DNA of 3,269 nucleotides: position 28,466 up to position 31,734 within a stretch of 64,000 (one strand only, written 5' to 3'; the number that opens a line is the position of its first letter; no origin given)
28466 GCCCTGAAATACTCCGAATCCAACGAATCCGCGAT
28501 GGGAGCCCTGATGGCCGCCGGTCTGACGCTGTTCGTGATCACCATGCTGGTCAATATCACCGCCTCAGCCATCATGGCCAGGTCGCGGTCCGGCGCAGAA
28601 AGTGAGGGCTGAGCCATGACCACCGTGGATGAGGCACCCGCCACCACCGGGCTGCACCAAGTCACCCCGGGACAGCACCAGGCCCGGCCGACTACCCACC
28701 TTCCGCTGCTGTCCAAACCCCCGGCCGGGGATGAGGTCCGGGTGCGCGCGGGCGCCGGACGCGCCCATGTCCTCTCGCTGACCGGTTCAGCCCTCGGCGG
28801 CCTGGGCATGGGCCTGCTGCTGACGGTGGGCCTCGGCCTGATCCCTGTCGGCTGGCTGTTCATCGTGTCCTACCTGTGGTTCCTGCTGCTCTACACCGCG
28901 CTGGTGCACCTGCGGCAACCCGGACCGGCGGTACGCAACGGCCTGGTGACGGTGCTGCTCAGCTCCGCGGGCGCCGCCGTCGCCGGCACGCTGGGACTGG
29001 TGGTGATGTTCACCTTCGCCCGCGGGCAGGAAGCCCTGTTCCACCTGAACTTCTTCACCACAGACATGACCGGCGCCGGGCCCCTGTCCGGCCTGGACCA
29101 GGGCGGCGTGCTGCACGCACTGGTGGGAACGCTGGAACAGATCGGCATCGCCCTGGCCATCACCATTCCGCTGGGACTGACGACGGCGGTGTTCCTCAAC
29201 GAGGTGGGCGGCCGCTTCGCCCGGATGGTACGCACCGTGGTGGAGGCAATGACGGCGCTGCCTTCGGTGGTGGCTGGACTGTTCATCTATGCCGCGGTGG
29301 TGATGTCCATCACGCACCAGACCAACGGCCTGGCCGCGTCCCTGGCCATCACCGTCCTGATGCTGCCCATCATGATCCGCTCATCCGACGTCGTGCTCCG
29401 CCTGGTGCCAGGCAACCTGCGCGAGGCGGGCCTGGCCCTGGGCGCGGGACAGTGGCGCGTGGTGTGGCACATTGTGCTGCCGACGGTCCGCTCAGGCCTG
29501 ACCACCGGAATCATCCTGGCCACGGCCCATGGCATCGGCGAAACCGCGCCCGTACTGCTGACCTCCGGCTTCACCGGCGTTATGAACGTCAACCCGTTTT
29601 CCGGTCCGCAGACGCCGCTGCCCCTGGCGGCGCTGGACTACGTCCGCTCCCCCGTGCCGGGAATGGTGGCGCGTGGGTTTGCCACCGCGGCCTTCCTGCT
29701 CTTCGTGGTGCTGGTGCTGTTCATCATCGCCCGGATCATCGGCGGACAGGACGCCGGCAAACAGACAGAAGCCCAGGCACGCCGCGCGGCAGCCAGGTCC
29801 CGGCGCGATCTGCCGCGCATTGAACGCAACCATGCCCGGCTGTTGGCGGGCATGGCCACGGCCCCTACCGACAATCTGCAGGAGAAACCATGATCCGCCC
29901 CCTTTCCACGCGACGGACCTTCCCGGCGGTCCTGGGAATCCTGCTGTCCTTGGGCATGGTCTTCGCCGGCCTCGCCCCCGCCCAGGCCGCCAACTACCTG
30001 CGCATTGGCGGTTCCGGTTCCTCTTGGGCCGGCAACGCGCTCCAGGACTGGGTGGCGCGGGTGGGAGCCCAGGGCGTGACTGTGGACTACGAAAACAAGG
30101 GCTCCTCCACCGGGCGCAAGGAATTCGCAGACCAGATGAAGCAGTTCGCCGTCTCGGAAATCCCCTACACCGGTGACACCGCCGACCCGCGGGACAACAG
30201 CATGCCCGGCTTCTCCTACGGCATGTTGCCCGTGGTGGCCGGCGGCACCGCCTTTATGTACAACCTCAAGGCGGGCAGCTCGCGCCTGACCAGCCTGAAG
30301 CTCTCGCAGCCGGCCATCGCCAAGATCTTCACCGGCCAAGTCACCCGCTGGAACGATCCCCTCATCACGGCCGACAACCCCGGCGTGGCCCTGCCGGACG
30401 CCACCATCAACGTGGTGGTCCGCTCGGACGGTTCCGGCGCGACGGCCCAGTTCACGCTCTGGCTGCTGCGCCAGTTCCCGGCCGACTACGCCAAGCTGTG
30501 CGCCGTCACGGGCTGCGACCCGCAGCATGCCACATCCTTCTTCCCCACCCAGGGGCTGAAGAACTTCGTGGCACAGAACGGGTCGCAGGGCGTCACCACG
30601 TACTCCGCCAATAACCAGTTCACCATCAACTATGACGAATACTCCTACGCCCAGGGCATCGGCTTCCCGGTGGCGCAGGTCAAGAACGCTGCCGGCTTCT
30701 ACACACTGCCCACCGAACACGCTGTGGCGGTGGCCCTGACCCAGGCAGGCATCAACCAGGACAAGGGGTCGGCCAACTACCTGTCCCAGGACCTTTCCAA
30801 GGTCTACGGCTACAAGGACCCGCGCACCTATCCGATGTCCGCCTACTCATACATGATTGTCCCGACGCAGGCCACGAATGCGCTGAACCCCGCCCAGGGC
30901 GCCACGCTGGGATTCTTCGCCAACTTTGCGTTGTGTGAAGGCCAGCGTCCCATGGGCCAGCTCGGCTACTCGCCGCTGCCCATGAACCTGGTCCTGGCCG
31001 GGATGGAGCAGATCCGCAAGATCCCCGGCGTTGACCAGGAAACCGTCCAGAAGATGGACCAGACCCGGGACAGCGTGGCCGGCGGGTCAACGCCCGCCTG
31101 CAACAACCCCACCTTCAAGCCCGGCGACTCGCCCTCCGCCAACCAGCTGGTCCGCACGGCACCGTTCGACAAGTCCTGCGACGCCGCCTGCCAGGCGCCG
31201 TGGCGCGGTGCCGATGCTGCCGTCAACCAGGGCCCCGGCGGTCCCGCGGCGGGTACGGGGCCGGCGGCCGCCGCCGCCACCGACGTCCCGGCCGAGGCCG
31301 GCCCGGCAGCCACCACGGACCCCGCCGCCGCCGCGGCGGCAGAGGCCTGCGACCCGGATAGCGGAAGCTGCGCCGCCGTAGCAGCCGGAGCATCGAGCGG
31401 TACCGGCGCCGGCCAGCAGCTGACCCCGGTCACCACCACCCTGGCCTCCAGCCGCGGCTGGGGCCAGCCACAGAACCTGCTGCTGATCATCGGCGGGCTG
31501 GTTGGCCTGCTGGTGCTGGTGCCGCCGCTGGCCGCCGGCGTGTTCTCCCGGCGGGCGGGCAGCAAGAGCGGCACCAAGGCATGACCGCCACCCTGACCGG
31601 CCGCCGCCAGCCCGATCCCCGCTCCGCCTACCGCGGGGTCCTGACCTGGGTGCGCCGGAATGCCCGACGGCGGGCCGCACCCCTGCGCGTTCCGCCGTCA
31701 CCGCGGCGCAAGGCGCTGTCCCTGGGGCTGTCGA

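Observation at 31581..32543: Sortase-fold protein with both the catalytic His and Cys replaced, inserted between pstS' and pstB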

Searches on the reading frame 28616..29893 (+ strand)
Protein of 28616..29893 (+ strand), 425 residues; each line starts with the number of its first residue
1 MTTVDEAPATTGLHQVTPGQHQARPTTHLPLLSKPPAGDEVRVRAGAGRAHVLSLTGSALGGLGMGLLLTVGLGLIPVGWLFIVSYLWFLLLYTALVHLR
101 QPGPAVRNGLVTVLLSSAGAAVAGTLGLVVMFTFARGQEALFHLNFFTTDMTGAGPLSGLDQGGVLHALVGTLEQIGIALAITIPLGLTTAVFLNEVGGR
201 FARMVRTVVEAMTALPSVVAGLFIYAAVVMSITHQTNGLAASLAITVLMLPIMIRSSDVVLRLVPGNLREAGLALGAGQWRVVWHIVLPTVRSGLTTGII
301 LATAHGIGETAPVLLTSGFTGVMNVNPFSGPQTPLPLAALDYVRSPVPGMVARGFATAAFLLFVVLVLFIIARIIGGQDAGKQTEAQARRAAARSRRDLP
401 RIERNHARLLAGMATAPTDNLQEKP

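Call 4: search_protein_families(library=pfam, proteins=[window:28616-29893:+], max_evalue=0.01)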
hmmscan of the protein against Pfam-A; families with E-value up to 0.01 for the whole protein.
window:28616-29893:+ (425 aa): 1 family
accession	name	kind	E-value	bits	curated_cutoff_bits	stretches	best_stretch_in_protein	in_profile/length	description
PF00528.27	BPD_transp_1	-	8.1e-14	52.2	26.4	1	184-375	2-178/184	Binding-protein-dependent transport system inner membrane component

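Call 5: search_protein_families(library=ncbifam, proteins=[window:28616-29893:+], max_evalue=0.01)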
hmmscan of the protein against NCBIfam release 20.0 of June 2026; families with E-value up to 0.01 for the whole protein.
window:28616-29893:+ (425 aa): 18 families
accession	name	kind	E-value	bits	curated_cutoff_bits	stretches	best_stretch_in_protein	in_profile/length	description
TIGR00974.1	3a0107s02c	equivalog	4.2e-56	190.1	193.45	1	115-375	8-266/272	phosphate ABC transporter permease PstA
NF008430.0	PRK11268.1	equivalog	2e-37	128.8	439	1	120-376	37-290/295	phosphate ABC transporter permease PstA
TIGR02138.1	phosphate_pstC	equivalog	6.6e-31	107.4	196.45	1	114-375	7-291/296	phosphate ABC transporter permease subunit PstC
NF008435.0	PRK11275.1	equivalog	1.3e-13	50.8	502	2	239-372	171-298/319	phosphate ABC transporter permease PstC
TIGR02139.1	permease_CysT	equivalog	2.2e-12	47.1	246.1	1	160-319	43-213/265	sulfate ABC transporter permease subunit CysT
TIGR02141.1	modB_ABC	equivalog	4.9e-12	45.9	182.6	1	177-320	8-162/208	molybdate ABC transporter permease subunit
NF006939.0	PRK09421.1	equivalog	4.1e-10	39.4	262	1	172-350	15-197/230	molybdate ABC transporter permease subunit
TIGR01581.1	Mo_ABC_porter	hypoth_equivalog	4.8e-10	39.3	210.3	1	167-319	21-184/225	ABC transporter permease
TIGR02140.1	permease_CysW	equivalog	5.5e-10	39.2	329.1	1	163-375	43-255/261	sulfate ABC transporter permease subunit CysW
TIGR00969.1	3a0106s02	subfamily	6.4e-09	35.7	240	1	165-318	59-223/272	sulfate ABC transporter permease subunit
NF038017.1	ABC_perm1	subfamily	1.1e-07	32.1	100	1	177-318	10-151/184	ABC transporter permease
NF040839.1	tungstate_WtpB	equivalog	2.2e-07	30.8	340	1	163-320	40-207/251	tungstate ABC transporter permease WtpB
NF008208.0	PRK10971.1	equivalog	1.1e-06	28.4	415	1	227-318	129-220/277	sulfate/thiosulfate ABC transporter permease CysT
TIGR03416.1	ABC_choXWV_perm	equivalog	5.4e-06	26.1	363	1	167-299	90-211/267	choline ABC transporter permease subunit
NF008620.0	PRK11602.1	equivalog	7.9e-05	22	442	1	160-319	57-227/291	sulfate/thiosulfate ABC transporter permease CysW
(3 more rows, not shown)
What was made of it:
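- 28616..29893 (+): PstA' permease with N- and C-terminal extensions. TIGR00974 190 bits, just below its cutoff of 193 (call 5).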

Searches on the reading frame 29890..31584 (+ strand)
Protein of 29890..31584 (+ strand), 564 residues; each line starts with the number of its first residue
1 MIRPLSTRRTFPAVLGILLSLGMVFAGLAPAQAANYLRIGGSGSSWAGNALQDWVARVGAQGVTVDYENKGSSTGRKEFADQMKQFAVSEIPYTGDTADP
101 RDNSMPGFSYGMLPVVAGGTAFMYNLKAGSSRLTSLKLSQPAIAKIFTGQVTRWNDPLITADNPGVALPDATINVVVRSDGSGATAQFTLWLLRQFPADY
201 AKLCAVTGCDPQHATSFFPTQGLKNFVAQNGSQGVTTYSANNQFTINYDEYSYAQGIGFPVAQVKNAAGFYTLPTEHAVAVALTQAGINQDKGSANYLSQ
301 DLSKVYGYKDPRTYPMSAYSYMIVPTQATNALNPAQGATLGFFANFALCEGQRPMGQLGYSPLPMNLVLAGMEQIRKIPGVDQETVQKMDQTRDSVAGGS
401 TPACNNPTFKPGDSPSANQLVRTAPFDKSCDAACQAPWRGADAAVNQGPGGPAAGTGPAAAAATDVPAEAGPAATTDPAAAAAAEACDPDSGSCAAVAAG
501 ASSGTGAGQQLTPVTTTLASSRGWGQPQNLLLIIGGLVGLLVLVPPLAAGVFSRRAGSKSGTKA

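Call 4: search_protein_families(library=pfam, proteins=[window:29890-31584:+], max_evalue=0.01)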
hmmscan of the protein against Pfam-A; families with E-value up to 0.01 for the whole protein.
window:29890-31584:+ (564 aa): 1 family
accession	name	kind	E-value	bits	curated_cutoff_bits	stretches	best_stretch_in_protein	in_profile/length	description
PF12849.12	PBP_like_2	-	6.4e-35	121.6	27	1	30-348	3-264/267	PBP superfamily domain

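Call 5: search_protein_families(library=ncbifam, proteins=[window:29890-31584:+], max_evalue=0.01)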
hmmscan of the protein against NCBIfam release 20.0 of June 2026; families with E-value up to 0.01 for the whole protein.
window:29890-31584:+ (564 aa): 3 families
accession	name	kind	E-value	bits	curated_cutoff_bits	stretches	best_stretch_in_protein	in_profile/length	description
TIGR00975.1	3a0107s03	equivalog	4.1e-55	187.1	205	1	40-375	2-311/315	phosphate ABC transporter substrate-binding protein PstS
NF008171.0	PRK10918.1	equivalog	5.4e-25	88.1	339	1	37-368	27-326/346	phosphate ABC transporter substrate-binding protein PstS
TIGR02136.1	ptsS_2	subfamily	1.7e-07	30.7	206.6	1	42-195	44-186/295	phosphate ABC transporter substrate-binding protein PstS family protein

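Call 40: search_solved_structures(query=window:29890-31584:+, max_evalue=0.00001, show_alignments=2)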
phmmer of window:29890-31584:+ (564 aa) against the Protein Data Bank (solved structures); distinct sequences matched with E-value up to 0.00001: 18.
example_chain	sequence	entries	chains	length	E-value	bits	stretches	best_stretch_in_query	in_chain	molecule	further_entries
4lvq_A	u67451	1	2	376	2.2e-25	92.5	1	39-365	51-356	Phosphate-binding protein PstS 3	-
8ods_A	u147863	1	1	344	9.3e-25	90.4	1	27-368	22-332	Phosphate-binding protein PstS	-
35yt_A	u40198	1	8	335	1.2e-22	83.5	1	27-369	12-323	Phosphate-binding protein PstS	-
2z22_X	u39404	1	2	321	8.7e-22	80.6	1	41-368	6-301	Periplasmic phosphate-binding protein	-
5wnn_A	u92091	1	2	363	4.3e-20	75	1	21-367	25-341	Phosphate-binding protein PstS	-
7dm1_B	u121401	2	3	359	6.5e-17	64.5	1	122-369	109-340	Phosphate-binding protein PstS 1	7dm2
1pc3_A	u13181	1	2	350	1e-16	63.9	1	122-368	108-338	Phosphate-binding protein 1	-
1ixh_A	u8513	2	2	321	6.2e-15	58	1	41-368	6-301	PHOSPHATE-BINDING PROTEIN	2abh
9k3s_E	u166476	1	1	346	6.9e-15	57.8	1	39-368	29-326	Phosphate-binding protein PstS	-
1a54_A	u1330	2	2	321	8.5e-15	57.5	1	41-368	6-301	Phosphate-binding protein PstS | PHOSPHATE-BINDING PROTEIN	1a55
1ixg_A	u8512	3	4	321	1.1e-14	57.2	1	41-368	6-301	PHOSPHATE-BINDING PROTEIN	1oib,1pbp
1ixi_A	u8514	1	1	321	1.1e-14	57.2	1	41-368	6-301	PHOSPHATE-BINDING PROTEIN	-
9k3x_E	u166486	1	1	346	1.2e-14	57.1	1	39-368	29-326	Phosphate-binding protein PstS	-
1a40_A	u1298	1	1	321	1.7e-14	56.5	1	41-368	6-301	PHOSPHATE-BINDING PERIPLASMIC PROTEIN PRECURSOR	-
1quk_A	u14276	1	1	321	3.3e-14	55.6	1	41-368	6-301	PHOSPHATE-BINDING PROTEIN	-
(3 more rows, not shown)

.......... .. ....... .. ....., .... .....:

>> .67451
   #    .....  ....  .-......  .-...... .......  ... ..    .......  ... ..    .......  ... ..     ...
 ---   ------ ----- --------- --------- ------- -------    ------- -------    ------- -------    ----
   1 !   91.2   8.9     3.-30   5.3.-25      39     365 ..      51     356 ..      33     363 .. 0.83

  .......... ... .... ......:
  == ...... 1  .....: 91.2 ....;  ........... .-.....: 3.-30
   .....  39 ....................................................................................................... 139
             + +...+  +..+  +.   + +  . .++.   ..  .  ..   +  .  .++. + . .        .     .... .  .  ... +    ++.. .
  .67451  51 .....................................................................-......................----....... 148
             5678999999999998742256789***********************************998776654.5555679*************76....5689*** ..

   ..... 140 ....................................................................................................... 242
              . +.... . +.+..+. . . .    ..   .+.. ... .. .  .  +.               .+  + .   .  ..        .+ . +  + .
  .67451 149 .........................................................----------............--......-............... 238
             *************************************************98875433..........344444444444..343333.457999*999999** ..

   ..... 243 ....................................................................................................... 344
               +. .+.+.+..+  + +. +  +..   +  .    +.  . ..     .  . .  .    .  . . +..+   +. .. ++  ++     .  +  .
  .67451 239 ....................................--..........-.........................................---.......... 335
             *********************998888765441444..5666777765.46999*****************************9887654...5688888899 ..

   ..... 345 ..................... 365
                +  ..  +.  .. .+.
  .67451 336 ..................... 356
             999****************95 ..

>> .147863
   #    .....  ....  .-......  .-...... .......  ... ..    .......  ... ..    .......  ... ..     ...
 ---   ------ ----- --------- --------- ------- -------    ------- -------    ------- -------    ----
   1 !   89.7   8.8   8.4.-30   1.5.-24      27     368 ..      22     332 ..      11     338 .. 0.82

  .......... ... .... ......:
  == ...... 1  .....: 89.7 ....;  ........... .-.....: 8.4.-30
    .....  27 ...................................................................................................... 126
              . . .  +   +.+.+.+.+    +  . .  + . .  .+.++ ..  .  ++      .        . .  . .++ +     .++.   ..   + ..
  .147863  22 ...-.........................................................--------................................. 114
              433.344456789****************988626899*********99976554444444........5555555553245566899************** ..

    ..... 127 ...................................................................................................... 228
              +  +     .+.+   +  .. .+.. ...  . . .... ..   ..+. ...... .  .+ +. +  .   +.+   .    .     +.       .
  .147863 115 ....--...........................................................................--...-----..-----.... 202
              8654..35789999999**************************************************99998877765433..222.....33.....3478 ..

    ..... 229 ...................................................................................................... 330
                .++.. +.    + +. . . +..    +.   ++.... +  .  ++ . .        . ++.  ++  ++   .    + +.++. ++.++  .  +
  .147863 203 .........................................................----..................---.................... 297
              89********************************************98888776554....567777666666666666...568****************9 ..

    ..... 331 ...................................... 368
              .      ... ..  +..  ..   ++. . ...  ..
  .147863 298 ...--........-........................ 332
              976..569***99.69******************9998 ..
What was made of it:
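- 29890..31584 (+): PstS' (564 aa). It has a cleavable signal peptide and no lipobox, a phosphate-binding domain, a linker of about 190 aa that is Cys-containing and Ala/Gly/Pro-rich, and a C-terminal membrane anchor. The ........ phosphate-site motif aligns to solved PstS proteins (call 40).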
